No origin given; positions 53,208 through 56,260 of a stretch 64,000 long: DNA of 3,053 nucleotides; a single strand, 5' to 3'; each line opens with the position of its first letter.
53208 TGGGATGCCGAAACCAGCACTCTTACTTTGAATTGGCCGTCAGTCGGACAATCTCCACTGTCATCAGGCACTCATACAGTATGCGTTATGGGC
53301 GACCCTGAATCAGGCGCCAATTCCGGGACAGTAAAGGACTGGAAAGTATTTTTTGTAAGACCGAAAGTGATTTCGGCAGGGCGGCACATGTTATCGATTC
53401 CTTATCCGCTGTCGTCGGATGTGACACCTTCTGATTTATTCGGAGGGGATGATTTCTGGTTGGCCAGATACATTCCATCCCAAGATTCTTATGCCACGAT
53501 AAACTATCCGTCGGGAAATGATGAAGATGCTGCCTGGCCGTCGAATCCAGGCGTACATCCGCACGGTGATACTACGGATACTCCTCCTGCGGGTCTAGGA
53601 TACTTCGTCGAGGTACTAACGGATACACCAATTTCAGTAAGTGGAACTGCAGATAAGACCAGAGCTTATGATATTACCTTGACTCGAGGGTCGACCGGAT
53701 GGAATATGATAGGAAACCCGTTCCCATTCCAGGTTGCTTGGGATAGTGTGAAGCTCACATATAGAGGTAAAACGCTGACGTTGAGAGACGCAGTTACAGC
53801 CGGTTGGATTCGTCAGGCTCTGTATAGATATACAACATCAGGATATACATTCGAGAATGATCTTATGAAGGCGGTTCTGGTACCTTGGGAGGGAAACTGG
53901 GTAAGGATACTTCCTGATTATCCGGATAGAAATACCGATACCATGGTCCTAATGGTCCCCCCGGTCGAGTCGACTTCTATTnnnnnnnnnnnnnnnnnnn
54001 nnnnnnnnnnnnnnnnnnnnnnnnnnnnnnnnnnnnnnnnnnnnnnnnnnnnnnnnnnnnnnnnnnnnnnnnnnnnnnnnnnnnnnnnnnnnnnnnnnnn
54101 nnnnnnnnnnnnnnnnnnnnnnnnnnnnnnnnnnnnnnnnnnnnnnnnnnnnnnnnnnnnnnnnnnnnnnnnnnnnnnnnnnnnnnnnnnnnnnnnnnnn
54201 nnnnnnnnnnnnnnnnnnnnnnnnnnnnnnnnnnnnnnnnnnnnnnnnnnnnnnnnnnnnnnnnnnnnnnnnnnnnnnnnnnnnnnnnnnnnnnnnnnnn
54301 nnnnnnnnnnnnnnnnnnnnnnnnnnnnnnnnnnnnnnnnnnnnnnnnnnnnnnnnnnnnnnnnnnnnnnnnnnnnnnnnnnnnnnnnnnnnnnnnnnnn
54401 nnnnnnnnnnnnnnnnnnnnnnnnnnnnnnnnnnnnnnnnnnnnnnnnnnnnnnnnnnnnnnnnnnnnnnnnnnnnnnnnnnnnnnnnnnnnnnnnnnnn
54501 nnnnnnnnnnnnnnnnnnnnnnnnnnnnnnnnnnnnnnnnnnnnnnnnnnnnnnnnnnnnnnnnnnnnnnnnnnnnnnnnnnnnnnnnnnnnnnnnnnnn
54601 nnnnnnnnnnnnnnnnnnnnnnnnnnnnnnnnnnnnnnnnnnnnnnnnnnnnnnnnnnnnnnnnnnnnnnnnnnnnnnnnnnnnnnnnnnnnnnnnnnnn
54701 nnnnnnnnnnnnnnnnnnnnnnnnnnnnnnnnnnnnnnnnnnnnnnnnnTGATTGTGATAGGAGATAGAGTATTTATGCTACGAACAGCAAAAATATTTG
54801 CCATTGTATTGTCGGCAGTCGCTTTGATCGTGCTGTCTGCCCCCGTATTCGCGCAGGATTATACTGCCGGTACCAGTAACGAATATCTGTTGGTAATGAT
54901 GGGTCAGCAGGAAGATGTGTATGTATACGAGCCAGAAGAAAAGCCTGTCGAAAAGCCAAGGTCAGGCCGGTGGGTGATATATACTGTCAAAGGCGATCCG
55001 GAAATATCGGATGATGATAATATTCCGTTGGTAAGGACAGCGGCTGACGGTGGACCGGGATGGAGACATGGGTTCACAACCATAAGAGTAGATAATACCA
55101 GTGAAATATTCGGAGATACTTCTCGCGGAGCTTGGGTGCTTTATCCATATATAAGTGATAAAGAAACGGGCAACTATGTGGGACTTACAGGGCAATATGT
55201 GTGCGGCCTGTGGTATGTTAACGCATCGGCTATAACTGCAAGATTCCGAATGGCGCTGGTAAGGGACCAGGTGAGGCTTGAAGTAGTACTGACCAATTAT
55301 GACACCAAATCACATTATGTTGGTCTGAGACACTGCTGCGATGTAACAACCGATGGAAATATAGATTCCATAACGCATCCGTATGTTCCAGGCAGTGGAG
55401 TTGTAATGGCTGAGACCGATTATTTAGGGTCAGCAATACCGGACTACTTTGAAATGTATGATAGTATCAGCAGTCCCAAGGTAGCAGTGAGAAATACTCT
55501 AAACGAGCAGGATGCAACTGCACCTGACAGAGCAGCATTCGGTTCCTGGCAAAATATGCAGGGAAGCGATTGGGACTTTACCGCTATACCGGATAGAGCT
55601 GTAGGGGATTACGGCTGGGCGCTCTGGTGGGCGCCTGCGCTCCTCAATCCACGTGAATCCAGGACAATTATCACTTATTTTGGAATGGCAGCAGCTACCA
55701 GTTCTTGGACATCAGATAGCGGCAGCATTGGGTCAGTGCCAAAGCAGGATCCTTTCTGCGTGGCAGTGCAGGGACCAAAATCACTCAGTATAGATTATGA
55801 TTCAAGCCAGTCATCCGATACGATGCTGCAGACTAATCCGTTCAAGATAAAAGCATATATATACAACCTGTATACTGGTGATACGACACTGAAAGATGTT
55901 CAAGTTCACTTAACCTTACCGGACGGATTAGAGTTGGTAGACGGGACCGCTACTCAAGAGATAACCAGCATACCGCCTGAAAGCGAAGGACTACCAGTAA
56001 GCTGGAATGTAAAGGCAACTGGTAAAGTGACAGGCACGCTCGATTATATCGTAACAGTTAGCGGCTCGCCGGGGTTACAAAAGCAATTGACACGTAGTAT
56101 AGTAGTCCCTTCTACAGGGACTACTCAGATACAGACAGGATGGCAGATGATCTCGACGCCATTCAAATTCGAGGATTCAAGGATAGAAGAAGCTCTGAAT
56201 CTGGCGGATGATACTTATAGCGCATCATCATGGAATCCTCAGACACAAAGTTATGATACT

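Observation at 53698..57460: S8 protease and the 903-aa protein share a ~350-aa C-terminal module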

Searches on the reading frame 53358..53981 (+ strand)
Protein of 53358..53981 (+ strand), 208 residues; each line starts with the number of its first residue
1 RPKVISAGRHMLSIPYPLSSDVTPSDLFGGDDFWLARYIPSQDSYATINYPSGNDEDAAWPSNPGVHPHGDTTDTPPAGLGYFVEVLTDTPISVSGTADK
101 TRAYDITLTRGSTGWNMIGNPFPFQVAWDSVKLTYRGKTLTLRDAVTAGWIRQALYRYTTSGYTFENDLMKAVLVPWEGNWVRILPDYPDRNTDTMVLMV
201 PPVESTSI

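Call 49: predict_structure(alignment_id=A4)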
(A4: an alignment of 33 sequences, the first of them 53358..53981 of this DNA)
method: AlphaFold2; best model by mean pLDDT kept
length: 208 residues; sequences in the alignment: 33
mean_pLDDT: 92.5   pTM: 0.88
mean pLDDT of the five models: 92.5, 92.2, 92.0, 91.9, 90.9
residues with pLDDT >= 90: 172; 70-90: 26; 50-70: 9; < 50: 1
segments of 3 or more residues with pLDDT < 50: none
pLDDT, mean of each block of 10 residues (from residue 1): 93 94 93 96 96 93 94 93 97 89 95 94 96 96 95 94 93 96 79 88 76
secondary structure, 60 per line:
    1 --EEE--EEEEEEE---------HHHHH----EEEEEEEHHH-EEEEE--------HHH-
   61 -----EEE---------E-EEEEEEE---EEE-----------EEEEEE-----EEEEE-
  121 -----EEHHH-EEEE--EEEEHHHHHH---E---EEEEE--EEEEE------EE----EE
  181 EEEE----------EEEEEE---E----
elements in order: E3-5 E8-14 H24-28 E33-39 E44-48 E66-68 E80-86 E90-92 E104-109 E115-119 E132-135 E138-141 H142-147 E155-159 E162-166 E179-184 E195-200
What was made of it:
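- Confident model of the GW pair, pLDDT 92.5 (call 49).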

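Call 52: fold_search(model_id=the predicted structure, library=pdb)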
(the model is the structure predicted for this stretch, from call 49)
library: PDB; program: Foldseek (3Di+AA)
matches with E <= 10: 694; with E <= 0.001: 0
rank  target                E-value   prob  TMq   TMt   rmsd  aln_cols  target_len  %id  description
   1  7dnn_B                4.6e-02  0.80  0.27  0.38   5.2       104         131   14  Crystal structure of the AgCarB2-C2 complex with homoorientin (released 2021-10-20)
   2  3q48_B                7.3e-02  0.08  0.15  0.16  16.5       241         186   10  Crystal structure of Pseudomonas aeruginosa CupB2 chaperone (released 2011-02-09)
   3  7dnm_Q                7.7e-02  0.60  0.26  0.36   5.4       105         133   15  Crystal structure of the AgCarB2-C2 complex (released 2021-10-20)
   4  2vve_B                1.1e-01  0.05  0.15  0.13  19.8       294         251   10  Crystal structure of the stem and receptor binding domain of the spike protein P1 from bacteriophage PM2 (released 2008-09-16)
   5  5oac_A                1.8e-01  0.03  0.12  0.10  18.6       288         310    7  FLiP major capsid protein (released 2017-07-26)
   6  6b9t_B                2.3e-01  0.05  0.14  0.09  15.0       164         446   10  Crystal structure of MPnS with substrate 2-hydroxyethylphosphonate (2-HEP) and Fe(II) bound (released 2017-12-20)
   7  5u57_D                2.6e-01  0.12  0.16  0.18  10.1       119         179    8  Psf4 in complex with Fe2+ and (S)-2-HPP (released 2017-01-04)
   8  1uai                  2.9e-01  0.04  0.16  0.15  15.9       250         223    9  Crystal Structure of the Alginate Lyase from Corynebacterium sp. (released 2004-07-27)
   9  2r32                  3.2e-01  0.05  0.14  0.18  15.9       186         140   12  Crystal Structure of human GITRL variant (released 2007-11-20)
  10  9jgh_K                3.4e-01  0.02  0.12  0.11  25.0       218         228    8  cryo-EM structure of the TTP polymer at the tube's end (released 2025-07-16)
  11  2fqp_B                3.6e-01  0.14  0.19  0.33   6.7       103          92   11  Crystal structure of a cupin domain (bp2299) from bordetella pertussis tohama i at 1.80 A resolution (released 2006-05-16)
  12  6djz_C                4.0e-01  0.08  0.15  0.15  12.7       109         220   12  Human sigma-1 receptor bound to haloperidol (released 2018-10-17)
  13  7vtl_A                4.0e-01  0.03  0.13  0.10  17.0       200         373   11  Crystal structure of GH family 64 beta-1,3-glucanase complexed with Laminaritriose (released 2022-11-02)
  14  8awo_B                4.3e-01  0.11  0.20  0.30  10.7       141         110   11  Crystal structure of a manganese-containing cupin (tm1459) from Thermotoga maritima, variant AIFQ (Y7A/M38I/Y83F/C106Q (released 2023-03-08)
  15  8zy3_A                4.3e-01  0.01  0.09  0.04  18.7       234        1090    7  Sarbecovirus BANAL-20-236 Spike Trimer in a Locked Conformation (released 2025-02-05)
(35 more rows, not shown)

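Call 73: find_homologous_proteins(query=A4, max_evalue=0.00001)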
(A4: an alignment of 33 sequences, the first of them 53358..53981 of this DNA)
Query A4 (33 sequences) (208 aa, profile of the alignment): 10 proteins with E <= 0.00001 among 1616 candidates.
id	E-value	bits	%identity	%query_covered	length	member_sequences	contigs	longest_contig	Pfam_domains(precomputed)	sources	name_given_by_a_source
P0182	1.0e-40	157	37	99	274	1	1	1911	-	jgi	-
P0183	5.0e-30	123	29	52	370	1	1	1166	PF02368.25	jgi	jgi:hypothetical protein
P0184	1.8e-29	121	28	85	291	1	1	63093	-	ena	-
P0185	3.2e-23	100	32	67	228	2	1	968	-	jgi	jgi:hypothetical protein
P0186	1.3e-21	95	36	50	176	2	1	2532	-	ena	-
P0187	1.6e-17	82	37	43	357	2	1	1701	PF13860.13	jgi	jgi:hypothetical protein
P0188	7.8e-14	70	48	10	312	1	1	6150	-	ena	-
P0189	1.0e-9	56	24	38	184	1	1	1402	-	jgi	jgi:hypothetical protein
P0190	3.5e-8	51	31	23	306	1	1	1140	PF00041.28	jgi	-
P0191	4.3e-6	45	29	26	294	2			-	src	-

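Call 75: find_encoding_contigs(protein=P0184, flank=8000, max_places=2)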
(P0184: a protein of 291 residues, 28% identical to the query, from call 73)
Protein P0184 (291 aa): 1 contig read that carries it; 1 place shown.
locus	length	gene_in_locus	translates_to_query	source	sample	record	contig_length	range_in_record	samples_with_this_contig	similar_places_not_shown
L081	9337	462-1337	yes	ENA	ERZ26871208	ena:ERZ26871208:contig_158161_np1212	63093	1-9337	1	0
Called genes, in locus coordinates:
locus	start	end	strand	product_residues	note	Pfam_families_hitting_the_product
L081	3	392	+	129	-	?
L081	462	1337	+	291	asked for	-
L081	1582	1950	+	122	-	-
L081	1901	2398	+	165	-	-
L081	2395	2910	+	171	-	-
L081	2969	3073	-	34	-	-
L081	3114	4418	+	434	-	-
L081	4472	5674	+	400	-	-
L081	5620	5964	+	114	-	-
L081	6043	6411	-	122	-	-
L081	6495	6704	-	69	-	-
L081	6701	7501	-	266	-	-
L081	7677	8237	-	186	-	PF22725:GFO_IDH_MocA_C3 (weak), PF02894:GFO_IDH_MocA_C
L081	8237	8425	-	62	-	PF22725:GFO_IDH_MocA_C3 (weak)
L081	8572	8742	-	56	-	-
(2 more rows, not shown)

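Call 81: fold_search(model_id=the predicted structure, library=viral)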
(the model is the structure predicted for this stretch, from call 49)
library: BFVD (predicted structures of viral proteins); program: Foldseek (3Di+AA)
matches with E <= 10: 817; with E <= 0.001: 1
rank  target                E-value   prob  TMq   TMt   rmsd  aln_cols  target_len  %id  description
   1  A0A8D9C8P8            9.7e-05  1.00  0.53  0.21   7.4       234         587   17  Putative hemin binding protein [uncultured marine phage]
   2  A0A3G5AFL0            1.1e-02  0.96  0.31  0.16   8.3       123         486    9  Uncharacterized protein [Solivirus sp.]
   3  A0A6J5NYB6            2.7e-02  0.06  0.12  0.12  17.2       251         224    9  Uncharacterized protein [uncultured Caudovirales phage]
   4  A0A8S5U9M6            4.6e-02  0.06  0.14  0.10  19.1       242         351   10  Distal tail protein [Siphoviridae sp. ctKNZ79]
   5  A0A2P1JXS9            7.2e-02  0.06  0.13  0.08  17.5       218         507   10  Lysin B [Rhodococcus phage Finch]
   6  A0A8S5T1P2            7.6e-02  0.03  0.11  0.11  23.1       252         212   12  Tail protein [Siphoviridae sp. cteEJ17]
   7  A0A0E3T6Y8            8.1e-02  0.16  0.21  0.17  19.5       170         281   10  Tail protein [Gordonia phage Gsput1]
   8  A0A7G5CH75            8.5e-02  0.07  0.14  0.09  16.9       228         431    8  (no name in the UniProt tables at hand)
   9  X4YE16                9.0e-02  0.10  0.22  0.06  19.5       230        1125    8  Distal tail protein N-terminal domain-containing protein [Lactococcus phage P078]
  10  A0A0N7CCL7            1.1e-01  0.14  0.26  0.08  16.8       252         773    7  Virulence-associated VriC protein [Salmonella phage 38]
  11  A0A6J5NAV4            1.1e-01  0.06  0.18  0.07  17.7       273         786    9  Uncharacterized protein [uncultured Caudovirales phage]
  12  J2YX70                1.4e-01  0.06  0.20  0.17  15.4       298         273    8  (no name in the UniProt tables at hand)
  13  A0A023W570            1.4e-01  0.05  0.16  0.10  19.3       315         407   10  Hinge connector of long tail fiber, proxima [Serratia phage PS2]
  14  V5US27                1.5e-01  0.15  0.20  0.10   8.7       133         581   16  Short tail fiber protein [Synechococcus phage ACG-2014h]
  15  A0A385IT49            1.8e-01  0.04  0.12  0.06  15.6       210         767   12  Tail spike protein 2 [Salmonella phage SenALZ1]
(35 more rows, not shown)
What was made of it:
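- Tried and rejected: The single BFVD hit ('putative hemin binding protein', uncultured marine phage, E=1e-4, TMq 0.53) is probably a family member on a misassigned contig (call 81).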

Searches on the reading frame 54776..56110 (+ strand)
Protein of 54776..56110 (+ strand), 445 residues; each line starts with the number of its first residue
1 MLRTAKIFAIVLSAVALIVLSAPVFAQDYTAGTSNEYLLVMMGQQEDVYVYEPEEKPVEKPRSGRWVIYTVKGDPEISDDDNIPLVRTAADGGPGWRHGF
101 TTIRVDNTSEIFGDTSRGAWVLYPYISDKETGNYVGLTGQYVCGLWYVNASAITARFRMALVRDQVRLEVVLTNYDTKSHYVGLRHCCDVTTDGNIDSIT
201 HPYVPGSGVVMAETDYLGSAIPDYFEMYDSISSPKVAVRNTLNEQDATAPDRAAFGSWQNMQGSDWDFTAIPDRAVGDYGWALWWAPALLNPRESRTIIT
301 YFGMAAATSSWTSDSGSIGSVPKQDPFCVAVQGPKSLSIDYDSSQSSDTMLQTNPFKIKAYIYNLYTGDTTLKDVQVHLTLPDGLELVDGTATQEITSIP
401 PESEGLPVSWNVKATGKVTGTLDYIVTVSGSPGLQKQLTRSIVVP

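Call 58: search_solved_structures(query=window:54776-56110:+, max_evalue=1)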
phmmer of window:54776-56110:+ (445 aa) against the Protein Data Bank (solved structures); distinct sequences matched with E-value up to 1: 0.
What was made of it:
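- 54749..57460 (+): 903-aa paralog ('p900'): signal peptide, an unknown ~300-aa head and an Ig-like domain, then the C-terminal cassette. The first possible start (GTG 54749) overlaps the protease stop. ATG 54776 gives a cleaner signal peptide. The head has no PDB relative (call 58).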
